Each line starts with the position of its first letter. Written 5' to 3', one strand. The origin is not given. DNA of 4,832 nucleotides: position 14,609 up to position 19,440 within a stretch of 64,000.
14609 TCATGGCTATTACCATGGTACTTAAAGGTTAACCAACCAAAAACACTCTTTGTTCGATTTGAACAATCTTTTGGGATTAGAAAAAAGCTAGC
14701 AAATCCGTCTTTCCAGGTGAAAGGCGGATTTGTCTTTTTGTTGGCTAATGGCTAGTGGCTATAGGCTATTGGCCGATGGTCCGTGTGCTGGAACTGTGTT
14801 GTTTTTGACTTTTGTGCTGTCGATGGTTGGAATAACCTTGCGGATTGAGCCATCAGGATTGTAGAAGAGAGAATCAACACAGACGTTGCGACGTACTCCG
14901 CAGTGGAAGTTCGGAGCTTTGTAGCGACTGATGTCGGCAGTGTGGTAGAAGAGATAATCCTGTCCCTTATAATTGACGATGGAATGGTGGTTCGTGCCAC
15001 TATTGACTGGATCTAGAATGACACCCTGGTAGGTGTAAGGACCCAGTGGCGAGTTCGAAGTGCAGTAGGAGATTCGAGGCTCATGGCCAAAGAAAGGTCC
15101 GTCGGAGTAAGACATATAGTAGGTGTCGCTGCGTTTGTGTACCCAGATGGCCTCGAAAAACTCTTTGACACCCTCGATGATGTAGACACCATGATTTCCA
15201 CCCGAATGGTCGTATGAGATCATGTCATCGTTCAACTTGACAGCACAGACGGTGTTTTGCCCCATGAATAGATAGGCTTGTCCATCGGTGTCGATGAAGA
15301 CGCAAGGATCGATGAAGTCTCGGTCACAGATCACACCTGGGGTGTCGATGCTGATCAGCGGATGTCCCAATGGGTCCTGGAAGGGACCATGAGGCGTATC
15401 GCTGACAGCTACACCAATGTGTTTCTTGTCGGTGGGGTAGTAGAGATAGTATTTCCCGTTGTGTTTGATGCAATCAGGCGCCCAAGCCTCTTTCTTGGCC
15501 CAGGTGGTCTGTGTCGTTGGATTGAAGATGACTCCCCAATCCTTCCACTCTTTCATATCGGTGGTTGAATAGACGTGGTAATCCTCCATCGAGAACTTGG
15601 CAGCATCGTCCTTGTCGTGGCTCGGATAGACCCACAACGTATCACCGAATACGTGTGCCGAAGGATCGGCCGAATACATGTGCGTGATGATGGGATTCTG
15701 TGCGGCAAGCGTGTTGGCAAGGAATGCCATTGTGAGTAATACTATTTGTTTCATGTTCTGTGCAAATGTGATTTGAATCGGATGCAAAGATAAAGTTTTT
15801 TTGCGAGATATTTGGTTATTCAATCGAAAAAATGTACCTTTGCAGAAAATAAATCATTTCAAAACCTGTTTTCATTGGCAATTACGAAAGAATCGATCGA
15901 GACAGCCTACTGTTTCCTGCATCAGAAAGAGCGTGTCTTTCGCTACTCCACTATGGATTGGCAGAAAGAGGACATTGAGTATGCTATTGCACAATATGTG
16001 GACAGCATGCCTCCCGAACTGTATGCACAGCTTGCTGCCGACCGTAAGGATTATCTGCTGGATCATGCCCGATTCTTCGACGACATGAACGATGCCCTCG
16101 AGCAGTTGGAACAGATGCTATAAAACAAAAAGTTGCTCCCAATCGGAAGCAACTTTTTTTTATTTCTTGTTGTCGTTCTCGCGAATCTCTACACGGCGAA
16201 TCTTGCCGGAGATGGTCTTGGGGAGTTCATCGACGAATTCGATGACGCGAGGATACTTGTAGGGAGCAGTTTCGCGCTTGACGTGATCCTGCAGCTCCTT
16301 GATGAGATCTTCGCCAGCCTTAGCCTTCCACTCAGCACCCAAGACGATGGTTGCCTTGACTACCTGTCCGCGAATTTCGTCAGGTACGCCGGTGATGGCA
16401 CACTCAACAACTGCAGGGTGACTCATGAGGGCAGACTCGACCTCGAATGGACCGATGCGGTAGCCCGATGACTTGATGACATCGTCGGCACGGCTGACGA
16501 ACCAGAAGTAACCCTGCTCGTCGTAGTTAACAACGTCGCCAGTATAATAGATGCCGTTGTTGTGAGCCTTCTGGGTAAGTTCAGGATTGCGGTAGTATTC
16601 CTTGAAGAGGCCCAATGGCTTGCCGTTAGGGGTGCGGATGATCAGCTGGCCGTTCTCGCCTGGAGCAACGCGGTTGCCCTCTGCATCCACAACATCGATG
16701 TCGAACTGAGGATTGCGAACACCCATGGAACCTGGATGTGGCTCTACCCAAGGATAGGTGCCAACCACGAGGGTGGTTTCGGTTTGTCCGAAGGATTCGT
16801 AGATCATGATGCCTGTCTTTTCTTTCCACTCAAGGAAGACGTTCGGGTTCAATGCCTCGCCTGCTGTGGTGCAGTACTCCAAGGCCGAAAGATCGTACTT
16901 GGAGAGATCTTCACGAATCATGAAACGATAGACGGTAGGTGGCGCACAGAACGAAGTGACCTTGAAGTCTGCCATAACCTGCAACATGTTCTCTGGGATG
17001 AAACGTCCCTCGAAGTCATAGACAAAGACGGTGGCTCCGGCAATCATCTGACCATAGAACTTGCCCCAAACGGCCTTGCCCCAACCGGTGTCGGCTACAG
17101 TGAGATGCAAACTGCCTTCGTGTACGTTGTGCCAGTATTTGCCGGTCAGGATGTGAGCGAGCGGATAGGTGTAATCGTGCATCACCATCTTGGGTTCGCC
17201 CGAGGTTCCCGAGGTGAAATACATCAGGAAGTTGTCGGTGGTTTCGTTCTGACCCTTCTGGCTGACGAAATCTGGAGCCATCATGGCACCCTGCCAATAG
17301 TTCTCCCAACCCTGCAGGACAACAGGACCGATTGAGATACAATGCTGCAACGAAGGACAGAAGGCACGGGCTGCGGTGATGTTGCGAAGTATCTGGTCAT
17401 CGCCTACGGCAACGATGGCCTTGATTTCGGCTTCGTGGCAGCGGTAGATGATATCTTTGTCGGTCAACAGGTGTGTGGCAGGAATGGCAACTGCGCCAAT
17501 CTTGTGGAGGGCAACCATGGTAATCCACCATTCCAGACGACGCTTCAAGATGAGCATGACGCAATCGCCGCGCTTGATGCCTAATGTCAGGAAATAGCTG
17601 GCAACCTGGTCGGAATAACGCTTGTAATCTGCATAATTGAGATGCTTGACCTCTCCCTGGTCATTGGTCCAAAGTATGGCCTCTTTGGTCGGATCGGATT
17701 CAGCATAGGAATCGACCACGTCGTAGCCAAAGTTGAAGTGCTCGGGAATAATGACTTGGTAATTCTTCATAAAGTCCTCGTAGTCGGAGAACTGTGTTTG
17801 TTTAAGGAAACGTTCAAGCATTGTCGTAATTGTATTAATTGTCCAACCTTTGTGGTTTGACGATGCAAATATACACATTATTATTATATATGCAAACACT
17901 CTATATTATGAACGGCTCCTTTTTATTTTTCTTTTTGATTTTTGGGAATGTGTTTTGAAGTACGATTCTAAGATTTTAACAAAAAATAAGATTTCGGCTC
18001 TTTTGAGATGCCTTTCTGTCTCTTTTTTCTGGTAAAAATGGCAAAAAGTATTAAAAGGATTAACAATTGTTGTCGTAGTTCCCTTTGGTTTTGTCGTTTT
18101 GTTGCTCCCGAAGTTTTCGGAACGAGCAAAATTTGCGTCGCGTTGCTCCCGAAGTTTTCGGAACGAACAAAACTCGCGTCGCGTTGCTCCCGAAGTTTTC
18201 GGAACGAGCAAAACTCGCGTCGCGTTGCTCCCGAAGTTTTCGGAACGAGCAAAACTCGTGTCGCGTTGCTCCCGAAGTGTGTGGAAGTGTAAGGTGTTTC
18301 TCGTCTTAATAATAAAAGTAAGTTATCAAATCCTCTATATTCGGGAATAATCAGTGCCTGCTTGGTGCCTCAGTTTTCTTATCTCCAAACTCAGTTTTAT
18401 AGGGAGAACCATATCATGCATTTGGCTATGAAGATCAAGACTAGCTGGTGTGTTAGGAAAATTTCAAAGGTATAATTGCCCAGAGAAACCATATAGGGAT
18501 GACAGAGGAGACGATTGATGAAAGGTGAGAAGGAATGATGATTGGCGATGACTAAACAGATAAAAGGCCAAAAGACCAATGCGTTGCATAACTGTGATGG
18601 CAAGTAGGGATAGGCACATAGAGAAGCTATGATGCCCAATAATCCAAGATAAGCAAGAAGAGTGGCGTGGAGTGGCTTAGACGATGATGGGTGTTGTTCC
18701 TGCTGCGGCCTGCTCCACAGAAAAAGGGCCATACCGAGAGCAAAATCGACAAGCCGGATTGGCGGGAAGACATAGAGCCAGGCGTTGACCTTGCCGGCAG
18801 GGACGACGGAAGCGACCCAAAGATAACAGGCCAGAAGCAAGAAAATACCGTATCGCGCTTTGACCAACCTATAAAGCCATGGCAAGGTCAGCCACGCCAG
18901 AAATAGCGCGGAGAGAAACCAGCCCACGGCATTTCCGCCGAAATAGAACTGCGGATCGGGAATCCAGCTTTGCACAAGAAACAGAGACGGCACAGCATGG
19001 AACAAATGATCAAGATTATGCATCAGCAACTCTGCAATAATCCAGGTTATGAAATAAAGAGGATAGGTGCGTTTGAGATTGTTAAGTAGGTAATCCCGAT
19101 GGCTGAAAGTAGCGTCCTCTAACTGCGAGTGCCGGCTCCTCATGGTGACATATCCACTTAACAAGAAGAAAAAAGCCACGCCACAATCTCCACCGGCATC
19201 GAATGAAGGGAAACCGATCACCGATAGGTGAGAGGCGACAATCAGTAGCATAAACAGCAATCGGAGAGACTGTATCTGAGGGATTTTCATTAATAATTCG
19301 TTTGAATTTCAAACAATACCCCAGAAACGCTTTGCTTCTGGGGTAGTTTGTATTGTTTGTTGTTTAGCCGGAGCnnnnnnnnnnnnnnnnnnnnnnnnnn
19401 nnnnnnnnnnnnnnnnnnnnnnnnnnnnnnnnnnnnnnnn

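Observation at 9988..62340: Family of at least 18 GC-rich palindromic mosaic elements (GACCC terminus, C-tracts, C/G hairpin) scattered through the window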

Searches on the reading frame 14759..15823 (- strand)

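Call 59: search_protein_families(library=pfam, proteins=[window:14759-15823:-], max_evalue=0.00001)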
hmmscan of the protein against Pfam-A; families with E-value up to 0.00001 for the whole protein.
window:14759-15823:- (354 aa): 1 family
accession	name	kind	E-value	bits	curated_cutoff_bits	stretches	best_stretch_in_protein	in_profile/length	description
PF04616.20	Glyco_hydro_43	-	5.7e-42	144.5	32.2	1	42-326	2-287/288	Glycosyl hydrolases family 43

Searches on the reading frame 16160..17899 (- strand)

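Call 59: search_protein_families(library=pfam, proteins=[window:16160-17899:-], max_evalue=0.00001)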
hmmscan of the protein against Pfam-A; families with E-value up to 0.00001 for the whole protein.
window:16160-17899:- (579 aa): 2 families
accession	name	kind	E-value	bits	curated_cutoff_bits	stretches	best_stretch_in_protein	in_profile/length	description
PF00501.34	AMP-binding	-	6.5e-62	210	29.9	1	65-436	4-384/384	AMP-binding enzyme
PF13193.12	AMP-binding_C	-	8.6e-25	87.9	24.5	1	486-566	1-76/76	AMP-binding enzyme C-terminal domain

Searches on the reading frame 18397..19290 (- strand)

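Call 59: search_protein_families(library=pfam, proteins=[window:18397-19290:-], max_evalue=0.00001)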
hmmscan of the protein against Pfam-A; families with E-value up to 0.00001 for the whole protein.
window:18397-19290:- (297 aa): 1 family
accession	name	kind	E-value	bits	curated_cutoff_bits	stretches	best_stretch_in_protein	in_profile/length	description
PF01757.29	Acyl_transf_3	-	3e-19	69.7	31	1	5-291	3-296/326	Acyltransferase domain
